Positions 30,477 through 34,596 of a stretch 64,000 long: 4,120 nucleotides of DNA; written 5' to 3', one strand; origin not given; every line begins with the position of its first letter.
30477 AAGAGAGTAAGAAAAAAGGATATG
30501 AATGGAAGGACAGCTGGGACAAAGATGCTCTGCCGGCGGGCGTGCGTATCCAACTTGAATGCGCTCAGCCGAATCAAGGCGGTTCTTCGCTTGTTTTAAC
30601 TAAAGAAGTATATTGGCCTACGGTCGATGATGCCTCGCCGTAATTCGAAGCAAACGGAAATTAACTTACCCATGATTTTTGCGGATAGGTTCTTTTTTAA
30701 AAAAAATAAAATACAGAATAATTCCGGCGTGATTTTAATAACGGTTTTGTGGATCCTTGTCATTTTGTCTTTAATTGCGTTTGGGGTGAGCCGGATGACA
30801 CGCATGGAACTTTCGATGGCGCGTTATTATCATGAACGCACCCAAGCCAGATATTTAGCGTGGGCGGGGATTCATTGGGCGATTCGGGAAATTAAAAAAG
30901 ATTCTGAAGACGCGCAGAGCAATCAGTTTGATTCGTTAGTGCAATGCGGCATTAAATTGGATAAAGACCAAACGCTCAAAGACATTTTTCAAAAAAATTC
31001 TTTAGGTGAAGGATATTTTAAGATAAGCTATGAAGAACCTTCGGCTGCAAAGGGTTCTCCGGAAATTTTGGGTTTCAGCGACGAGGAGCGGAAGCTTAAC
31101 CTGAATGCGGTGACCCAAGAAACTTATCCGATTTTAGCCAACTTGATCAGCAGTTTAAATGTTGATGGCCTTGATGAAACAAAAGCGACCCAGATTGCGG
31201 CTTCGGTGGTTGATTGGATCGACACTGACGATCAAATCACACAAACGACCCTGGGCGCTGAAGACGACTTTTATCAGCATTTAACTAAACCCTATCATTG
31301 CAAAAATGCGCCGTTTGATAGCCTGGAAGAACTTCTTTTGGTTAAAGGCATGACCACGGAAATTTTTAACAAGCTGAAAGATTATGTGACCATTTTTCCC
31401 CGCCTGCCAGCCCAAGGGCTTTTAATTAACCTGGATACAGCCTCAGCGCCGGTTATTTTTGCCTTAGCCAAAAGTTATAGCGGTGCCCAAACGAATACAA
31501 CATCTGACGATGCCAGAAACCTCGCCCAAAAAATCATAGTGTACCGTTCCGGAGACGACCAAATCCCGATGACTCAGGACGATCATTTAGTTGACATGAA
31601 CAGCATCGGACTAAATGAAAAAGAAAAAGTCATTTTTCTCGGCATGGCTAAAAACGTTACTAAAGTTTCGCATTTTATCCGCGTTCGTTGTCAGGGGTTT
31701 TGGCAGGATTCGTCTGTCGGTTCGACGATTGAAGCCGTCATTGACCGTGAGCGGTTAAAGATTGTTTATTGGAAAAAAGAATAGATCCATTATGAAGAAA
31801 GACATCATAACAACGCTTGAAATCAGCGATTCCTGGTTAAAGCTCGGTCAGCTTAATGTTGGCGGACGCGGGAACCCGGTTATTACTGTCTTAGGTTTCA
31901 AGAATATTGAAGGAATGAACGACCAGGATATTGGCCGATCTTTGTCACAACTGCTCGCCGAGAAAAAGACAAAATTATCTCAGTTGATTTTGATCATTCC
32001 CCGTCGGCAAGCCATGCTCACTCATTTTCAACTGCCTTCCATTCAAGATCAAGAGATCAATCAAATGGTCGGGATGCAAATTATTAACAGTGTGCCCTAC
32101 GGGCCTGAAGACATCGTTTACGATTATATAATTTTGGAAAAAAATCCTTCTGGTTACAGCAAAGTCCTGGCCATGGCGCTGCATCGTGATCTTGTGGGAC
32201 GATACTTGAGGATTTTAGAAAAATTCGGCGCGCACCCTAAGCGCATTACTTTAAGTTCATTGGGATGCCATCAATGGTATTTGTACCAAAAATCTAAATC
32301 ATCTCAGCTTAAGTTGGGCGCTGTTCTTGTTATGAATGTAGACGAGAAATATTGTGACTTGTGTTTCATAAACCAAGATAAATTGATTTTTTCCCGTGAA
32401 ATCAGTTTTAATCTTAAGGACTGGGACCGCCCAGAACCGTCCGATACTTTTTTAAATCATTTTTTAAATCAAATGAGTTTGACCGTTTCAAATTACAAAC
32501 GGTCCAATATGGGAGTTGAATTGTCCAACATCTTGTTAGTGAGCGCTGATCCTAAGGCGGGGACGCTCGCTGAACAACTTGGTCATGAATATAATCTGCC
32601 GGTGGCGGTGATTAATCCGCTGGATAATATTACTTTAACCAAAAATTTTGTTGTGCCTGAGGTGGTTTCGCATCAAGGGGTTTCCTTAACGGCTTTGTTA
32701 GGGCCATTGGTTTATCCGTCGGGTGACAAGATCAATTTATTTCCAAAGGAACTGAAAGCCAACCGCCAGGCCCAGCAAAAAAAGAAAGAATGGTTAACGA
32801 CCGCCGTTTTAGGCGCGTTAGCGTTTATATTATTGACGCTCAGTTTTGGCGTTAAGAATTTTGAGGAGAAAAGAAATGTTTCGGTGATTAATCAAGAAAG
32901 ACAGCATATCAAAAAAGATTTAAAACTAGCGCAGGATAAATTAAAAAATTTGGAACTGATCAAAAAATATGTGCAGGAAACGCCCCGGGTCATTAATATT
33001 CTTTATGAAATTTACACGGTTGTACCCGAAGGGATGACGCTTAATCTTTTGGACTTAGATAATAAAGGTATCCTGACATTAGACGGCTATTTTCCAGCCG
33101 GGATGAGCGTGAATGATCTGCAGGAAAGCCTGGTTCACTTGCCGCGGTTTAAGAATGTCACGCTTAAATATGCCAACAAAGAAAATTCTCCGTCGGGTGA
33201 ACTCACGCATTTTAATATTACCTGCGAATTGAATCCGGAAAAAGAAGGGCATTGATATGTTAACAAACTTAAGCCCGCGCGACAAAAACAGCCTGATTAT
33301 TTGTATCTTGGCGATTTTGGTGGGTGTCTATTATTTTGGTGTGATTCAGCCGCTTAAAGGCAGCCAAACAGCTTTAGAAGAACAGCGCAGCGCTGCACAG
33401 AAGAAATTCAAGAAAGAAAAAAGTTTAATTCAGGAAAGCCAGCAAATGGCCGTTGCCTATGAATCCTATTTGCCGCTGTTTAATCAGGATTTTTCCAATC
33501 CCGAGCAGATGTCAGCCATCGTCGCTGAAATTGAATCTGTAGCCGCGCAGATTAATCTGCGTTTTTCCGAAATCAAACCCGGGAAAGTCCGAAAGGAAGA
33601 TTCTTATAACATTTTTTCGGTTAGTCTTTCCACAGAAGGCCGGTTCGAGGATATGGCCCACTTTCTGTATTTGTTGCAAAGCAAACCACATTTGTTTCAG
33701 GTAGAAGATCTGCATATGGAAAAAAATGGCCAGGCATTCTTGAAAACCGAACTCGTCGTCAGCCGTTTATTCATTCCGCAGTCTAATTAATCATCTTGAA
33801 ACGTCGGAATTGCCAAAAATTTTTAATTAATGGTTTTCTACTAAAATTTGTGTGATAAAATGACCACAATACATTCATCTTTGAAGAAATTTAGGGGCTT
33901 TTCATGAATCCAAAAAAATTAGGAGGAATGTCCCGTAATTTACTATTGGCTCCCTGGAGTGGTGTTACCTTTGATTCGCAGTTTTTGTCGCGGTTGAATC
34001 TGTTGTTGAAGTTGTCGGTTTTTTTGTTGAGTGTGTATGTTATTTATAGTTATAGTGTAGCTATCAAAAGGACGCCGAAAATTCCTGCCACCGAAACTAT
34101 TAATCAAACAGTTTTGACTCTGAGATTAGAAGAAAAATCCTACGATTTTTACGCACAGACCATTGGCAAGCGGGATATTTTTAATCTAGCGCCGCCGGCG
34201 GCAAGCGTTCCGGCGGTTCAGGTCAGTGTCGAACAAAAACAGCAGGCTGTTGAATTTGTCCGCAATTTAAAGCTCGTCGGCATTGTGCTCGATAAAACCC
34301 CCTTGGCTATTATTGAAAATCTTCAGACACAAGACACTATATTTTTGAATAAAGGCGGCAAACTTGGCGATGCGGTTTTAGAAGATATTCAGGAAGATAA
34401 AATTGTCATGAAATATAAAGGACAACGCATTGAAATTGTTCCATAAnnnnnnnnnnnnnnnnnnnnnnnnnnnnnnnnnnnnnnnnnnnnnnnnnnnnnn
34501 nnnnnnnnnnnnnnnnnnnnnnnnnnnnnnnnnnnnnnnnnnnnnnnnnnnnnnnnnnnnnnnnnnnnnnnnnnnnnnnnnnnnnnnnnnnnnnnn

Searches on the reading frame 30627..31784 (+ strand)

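Call 57: search_protein_families(library=pfam, proteins=[window:30627-31784:+], max_evalue=0.00001)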
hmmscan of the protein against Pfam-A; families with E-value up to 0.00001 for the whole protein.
window:30627-31784:+ (385 aa): 2 families
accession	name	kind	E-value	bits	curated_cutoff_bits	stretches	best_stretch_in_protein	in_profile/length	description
PF21687.3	T2SSK_1st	-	2e-23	83.6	26.2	1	156-258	2-106/107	Type II secretion system (T2SS), protein K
PF14341.11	PilX_N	-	4.3e-08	33.5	25.5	1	33-78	1-46/51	PilX N-terminal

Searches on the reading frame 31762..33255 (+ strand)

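Call 57: search_protein_families(library=pfam, proteins=[window:31762-33255:+], max_evalue=0.00001)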
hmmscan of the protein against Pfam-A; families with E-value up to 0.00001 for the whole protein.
window:31762-33255:+ (497 aa): 2 families
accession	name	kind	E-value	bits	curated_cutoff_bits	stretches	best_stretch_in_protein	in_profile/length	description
PF11104.14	PilM_2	-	6.1e-12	45.6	27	1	54-216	44-210/340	Type IV pilus assembly protein PilM;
PF05137.18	PilN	-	3.1e-06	27.6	22.8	1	413-490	2-78/78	Fimbrial assembly protein (PilN)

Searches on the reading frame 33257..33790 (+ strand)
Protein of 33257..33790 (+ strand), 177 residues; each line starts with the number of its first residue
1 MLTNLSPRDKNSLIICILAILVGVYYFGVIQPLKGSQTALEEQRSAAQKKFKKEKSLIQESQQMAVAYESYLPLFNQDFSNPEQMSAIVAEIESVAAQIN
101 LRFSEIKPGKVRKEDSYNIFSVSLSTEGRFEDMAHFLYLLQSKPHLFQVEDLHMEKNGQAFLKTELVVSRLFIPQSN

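Call 57: search_protein_families(library=pfam, proteins=[window:33257-33790:+], max_evalue=0.00001)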
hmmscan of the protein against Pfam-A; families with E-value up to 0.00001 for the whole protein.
window:33257-33790:+ (177 aa): 2 families
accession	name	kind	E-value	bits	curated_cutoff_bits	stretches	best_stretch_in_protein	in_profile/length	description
PF04350.18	PilO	-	1.8e-10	41.5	22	1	35-165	3-131/145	Pilus assembly protein, PilO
PF04612.17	T2SSM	-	1.7e-08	35.2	27.8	1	3-109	9-104/160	Type II secretion system (T2SS), protein M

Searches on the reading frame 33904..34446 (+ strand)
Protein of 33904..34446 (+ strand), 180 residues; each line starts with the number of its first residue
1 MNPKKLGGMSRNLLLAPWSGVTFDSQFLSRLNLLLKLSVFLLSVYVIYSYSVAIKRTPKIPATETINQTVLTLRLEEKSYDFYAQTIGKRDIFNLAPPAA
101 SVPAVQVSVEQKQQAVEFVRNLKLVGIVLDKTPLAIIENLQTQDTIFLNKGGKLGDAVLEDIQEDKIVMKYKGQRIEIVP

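Call 57: search_protein_families(library=pfam, proteins=[window:33904-34446:+], max_evalue=0.00001)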
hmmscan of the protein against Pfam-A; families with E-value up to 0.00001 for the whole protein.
window:33904-34446:+ (180 aa): 1 family
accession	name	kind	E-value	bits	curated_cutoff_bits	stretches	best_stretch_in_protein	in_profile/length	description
PF11356.14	T2SSC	-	3.5e-08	33.8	27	1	39-177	4-138/141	Type II secretion system protein C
